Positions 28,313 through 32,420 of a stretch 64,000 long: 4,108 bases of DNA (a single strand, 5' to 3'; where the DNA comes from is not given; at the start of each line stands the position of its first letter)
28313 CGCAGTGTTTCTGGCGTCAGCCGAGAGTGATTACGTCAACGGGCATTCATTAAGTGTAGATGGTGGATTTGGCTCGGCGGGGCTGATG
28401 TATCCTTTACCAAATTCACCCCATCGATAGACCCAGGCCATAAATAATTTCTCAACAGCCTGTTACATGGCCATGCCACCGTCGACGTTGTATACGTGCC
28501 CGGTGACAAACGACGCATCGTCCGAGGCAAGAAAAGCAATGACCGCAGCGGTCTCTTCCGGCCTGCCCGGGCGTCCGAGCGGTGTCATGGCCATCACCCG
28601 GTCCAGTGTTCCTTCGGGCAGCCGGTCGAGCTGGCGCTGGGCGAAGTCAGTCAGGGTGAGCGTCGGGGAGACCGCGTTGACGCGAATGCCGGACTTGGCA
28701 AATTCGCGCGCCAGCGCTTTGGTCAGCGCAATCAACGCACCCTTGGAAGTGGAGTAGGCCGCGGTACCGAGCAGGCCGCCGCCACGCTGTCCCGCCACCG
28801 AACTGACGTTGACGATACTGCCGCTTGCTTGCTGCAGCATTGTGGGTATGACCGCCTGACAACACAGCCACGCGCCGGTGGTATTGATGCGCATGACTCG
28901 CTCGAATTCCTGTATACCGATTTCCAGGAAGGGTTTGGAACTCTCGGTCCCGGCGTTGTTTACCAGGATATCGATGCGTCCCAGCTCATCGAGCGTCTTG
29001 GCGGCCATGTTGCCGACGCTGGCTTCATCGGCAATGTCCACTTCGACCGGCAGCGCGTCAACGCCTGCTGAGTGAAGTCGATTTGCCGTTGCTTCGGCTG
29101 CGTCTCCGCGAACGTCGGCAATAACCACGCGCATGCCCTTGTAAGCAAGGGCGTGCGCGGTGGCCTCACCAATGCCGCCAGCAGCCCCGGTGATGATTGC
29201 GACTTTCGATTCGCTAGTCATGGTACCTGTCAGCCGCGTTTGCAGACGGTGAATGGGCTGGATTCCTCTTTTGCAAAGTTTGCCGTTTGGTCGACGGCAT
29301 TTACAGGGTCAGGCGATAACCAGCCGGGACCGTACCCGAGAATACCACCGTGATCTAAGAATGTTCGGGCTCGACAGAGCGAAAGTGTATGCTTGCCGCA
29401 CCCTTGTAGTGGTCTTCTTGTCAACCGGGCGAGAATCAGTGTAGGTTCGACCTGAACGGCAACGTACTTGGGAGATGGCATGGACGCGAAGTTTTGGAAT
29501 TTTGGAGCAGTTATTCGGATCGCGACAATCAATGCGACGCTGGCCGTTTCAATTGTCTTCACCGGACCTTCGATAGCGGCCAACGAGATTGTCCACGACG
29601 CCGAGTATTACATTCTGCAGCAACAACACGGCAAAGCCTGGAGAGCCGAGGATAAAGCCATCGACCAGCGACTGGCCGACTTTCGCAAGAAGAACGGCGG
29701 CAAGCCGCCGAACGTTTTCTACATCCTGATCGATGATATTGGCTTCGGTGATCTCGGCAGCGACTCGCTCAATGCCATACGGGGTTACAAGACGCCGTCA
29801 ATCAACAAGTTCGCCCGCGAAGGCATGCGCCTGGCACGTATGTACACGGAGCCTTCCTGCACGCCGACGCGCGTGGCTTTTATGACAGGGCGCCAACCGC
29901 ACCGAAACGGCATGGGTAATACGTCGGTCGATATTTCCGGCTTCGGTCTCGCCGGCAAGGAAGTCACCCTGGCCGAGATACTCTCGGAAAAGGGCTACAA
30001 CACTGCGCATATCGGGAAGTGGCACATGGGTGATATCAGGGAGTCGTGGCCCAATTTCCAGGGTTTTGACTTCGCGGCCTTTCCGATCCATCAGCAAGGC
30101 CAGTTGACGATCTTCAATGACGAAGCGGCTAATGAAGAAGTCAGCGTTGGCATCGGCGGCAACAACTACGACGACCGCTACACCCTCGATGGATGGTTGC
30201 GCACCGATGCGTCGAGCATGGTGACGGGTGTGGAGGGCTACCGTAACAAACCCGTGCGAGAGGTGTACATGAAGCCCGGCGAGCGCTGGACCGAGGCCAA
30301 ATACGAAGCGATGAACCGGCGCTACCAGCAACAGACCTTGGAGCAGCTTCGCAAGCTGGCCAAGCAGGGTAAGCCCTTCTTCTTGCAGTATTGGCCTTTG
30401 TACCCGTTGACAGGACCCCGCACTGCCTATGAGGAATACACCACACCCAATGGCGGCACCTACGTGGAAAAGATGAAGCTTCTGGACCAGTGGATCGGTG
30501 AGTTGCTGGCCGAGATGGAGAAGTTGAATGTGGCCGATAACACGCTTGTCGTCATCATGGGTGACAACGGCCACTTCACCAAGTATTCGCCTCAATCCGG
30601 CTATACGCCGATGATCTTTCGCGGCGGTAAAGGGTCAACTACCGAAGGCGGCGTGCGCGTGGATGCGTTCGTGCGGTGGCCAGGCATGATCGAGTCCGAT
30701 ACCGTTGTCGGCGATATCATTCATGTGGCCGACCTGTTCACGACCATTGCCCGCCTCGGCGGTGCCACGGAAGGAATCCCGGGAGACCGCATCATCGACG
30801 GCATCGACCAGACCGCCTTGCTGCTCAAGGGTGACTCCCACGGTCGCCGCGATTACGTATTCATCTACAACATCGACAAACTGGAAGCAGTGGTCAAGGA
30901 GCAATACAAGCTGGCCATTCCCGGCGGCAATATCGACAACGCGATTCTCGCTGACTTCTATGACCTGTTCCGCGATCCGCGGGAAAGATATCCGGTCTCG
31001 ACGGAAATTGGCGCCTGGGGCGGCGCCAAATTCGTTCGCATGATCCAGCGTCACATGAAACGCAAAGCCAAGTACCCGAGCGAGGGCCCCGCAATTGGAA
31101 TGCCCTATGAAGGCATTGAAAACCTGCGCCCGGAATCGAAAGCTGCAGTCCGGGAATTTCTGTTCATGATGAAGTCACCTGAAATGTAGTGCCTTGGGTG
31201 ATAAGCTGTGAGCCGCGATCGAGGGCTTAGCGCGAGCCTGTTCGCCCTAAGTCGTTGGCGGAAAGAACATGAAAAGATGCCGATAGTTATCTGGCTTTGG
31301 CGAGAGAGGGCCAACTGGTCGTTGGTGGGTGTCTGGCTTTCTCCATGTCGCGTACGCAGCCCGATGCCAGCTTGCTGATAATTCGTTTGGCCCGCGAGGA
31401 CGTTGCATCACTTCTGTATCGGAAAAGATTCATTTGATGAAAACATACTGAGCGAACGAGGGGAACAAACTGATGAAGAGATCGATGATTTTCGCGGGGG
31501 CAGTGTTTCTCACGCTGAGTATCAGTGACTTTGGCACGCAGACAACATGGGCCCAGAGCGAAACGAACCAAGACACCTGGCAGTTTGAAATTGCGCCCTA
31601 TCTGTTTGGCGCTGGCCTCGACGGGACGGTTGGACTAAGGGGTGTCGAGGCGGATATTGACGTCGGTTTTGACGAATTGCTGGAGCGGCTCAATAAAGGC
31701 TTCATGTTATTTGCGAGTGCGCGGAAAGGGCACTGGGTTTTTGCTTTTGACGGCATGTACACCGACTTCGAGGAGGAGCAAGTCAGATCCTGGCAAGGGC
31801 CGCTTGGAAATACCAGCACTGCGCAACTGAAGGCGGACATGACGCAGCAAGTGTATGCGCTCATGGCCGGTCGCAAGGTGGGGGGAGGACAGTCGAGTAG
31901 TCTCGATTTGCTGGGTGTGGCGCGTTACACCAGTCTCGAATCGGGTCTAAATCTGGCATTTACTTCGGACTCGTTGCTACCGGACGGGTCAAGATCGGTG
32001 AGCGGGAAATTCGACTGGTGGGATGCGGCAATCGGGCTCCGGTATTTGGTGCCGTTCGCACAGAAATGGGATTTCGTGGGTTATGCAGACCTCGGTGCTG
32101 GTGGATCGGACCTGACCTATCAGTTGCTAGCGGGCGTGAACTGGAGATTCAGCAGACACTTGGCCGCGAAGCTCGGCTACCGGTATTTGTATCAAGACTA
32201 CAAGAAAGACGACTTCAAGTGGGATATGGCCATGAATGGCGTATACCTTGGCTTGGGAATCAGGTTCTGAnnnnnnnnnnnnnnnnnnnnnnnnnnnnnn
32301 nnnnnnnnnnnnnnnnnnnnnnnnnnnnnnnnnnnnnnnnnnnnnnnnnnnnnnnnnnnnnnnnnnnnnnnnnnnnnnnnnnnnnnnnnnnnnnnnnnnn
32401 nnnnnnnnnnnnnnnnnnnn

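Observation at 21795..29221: RuBisCO-like protein translationally coupled to a DUF1537 kinase, in a cluster with an IlvD-type dehydratase - not one of the acid-sugar routes I know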

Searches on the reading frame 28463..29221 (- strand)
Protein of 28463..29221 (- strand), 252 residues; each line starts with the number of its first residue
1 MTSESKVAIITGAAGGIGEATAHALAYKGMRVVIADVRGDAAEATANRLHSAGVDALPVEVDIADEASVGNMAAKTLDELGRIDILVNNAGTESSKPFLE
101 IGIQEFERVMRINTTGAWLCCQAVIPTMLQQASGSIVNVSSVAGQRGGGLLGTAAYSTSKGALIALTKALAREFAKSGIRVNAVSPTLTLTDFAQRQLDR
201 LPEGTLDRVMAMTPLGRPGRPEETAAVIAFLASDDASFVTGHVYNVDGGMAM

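Call 3: search_protein_families(library=pfam, proteins=[window:28463-29221:-])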
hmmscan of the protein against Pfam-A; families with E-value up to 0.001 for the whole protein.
window:28463-29221:- (252 aa): 5 families
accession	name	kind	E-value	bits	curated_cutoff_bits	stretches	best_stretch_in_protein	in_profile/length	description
PF13561.12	adh_short_C2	-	4.4e-67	226.5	27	1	12-250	1-235/236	Enoyl-(Acyl carrier protein) reductase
PF00106.31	adh_short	-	1.1e-59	201.6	26.6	1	6-197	1-190/195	short chain dehydrogenase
PF08659.16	KR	-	3.1e-15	57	22.6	1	9-170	4-163/180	KR domain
PF01370.27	Epimerase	-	7.9e-07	29.2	20.9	1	9-187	2-176/240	NAD dependent epimerase/dehydratase family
PF03435.24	Sacchrp_dh_NADP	-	5.7e-05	23.9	25.1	1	9-100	2-86/129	Saccharopine dehydrogenase NADP binding domain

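Call 4: search_protein_families(library=ncbifam, proteins=[window:28463-29221:-])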
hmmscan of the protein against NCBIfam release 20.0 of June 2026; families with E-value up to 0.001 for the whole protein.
window:28463-29221:- (252 aa): 234 families (the best 25 are shown)
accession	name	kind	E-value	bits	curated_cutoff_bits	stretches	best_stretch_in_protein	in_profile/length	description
NF005559.1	PRK07231.1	subfamily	3.4e-74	249.5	215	1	4-251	3-248/249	glucose 1-dehydrogenase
NF004818.0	PRK06172.1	equivalog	2.1e-73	246.8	336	1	3-250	5-250/253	SDR family oxidoreductase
NF052558.1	MBtsdlDhBudC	equivalog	1.2e-68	231.4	270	1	4-250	2-241/250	meso-2,3-butanediol dehydrogenase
NF004198.0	PRK05653.1-3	equivalog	1.1e-67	228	296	1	4-252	6-248/248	3-oxoacyl-ACP reductase FabG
NF004791.0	PRK06138.1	equivalog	7.4e-67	225.3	312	1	4-251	4-250/252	SDR family oxidoreductase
TIGR01830.1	3oxo_ACP_reduc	equivalog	2e-65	220.8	297.75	1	8-251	1-239/239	3-oxoacyl-[acyl-carrier-protein] reductase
NF009466.0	PRK12826.1-2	subfamily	6e-64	215.9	222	1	4-252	2-246/248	3-oxoacyl-ACP reductase FabG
NF005853.0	PRK07774.1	equivalog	8.8e-64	215.3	303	1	4-251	5-247/250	SDR family oxidoreductase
NF053701.1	CsHdxCHCADhChcB2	equivalog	1.6e-63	214.5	350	1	5-250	3-242/245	cis-4-hydroxycyclohexanecarboxylate dehydrogenase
NF006070.0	PRK08213.1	subfamily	2.2e-62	210.9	279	1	5-251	12-257/259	gluconate 5-dehydrogenase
NF009464.0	PRK12824.1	subfamily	7.5e-60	202.6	269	1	5-252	2-244/245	3-oxoacyl-ACP reductase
NF006366.0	PRK08589.1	equivalog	8.9e-59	199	386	1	4-250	5-252/272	SDR family oxidoreductase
NF005469.0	PRK07063.1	equivalog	1.5e-58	198.4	306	1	4-251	6-255/260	SDR family oxidoreductase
NF005067.0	PRK06484.1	equivalog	1.8e-58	198.4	713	1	3-251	7-252/524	short chain dehydrogenase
TIGR03206.1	benzo_BadH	equivalog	2.3e-58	197.5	431.2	1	5-252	3-250/250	2-hydroxycyclohexanecarboxyl-CoA dehydrogenase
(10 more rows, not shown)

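Call 85: search_solved_structures(query=window:28463-29221:-, max_evalue=1e-40)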
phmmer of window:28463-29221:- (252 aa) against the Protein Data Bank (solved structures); distinct sequences matched with E-value up to 1e-40: 36.
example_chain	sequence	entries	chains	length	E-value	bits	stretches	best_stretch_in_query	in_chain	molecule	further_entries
2hq1_A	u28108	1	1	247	1.1e-50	175.5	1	4-252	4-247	Glucose/ribitol dehydrogenase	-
4nbu_A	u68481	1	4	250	1.4e-50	175.2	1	4-252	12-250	3-oxoacyl-(Acyl-carrier-protein) reductase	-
8sy8_A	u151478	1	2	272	3.1e-50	174.1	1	4-250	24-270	4-formylbenzenesulfonate dehydrogenase TsaC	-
4rzh_A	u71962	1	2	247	7.3e-50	172.8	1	5-252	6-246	3-oxoacyl-[acyl-carrier protein] reductase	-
7djs_A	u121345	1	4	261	3.6e-49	170.6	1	5-250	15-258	SDR family oxidoreductase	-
2et6_A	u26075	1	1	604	2.1e-46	161.6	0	4-188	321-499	(3R)-hydroxyacyl-CoA dehydrogenase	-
2p68_A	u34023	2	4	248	6.3e-46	160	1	4-250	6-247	3-oxoacyl-[acyl-carrier-protein] reductase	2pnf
5f1p_A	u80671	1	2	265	2.2e-45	158.2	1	4-250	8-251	PtmO8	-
7pcs_B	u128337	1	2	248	6.9e-45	156.6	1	4-251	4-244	BbsD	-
6vsp_A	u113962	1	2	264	8e-45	156.3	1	4-250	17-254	2,3-butanediol dehydrogenase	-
6xew_A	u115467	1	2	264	8e-45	156.3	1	4-250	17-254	2,3-butanediol dehydrogenase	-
3qiv_A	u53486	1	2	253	1.9e-44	155.1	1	2-250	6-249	short-chain dehydrogenase or 3-oxoacyl-[acyl-carrier-protein] reductase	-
4jro_A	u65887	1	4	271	2.1e-44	155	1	1-252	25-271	FabG protein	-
4ni5_A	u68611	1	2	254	2.8e-44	154.6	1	4-250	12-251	Oxidoreductase, short-chain dehydrogenase/reductase family protein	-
2cfc_A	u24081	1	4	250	3.5e-44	154.2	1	5-249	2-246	2-(R)-HYDROXYPROPYL-COM DEHYDROGENASE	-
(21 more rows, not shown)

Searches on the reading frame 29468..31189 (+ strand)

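Call 3: search_protein_families(library=pfam, proteins=[window:29468-31189:+])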
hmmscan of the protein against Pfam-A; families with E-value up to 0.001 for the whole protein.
window:29468-31189:+ (573 aa): 2 families
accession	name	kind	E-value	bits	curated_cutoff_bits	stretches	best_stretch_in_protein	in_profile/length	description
PF00884.28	Sulfatase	-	6.9e-41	140.9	25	1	81-432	1-300/301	Sulfatase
PF01663.27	Phosphodiest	-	3.2e-06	27.4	23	0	333-369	185-221/342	Type I phosphodiesterase / nucleotide pyrophosphatase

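Call 4: search_protein_families(library=ncbifam, proteins=[window:29468-31189:+])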
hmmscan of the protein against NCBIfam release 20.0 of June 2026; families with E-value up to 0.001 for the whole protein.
window:29468-31189:+ (573 aa): 4 families
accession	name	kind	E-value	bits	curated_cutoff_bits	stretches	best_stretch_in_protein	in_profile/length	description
NF010322.0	PRK13759.1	equivalog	2.6e-20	72.4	481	2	79-208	5-122/486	arylsulfatase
TIGR03417.1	chol_sulfatase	equivalog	2.4e-16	59.7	433.45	2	81-187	3-103/500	choline-sulfatase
NF052527.1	Mn_arylsulf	exception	3.5e-10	39.4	850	1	81-191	2-107/479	manganese-dependent arylsulfatase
NF045661.1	HdlasePehA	equivalog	1e-06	27.7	900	1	82-183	4-98/506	phosphoric/sulfuric ester hydrolase PehA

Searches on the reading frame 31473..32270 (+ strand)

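Call 7: search_protein_families(library=pfam, proteins=[window:31473-32270:+])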
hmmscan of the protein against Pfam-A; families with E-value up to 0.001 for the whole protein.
window:31473-32270:+ (265 aa): 1 family
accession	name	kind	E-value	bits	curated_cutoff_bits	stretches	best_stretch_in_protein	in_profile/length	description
PF13505.12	OMP_b-brl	-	0.00057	20.5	28.7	0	47-265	22-175/175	Outer membrane protein beta-barrel domain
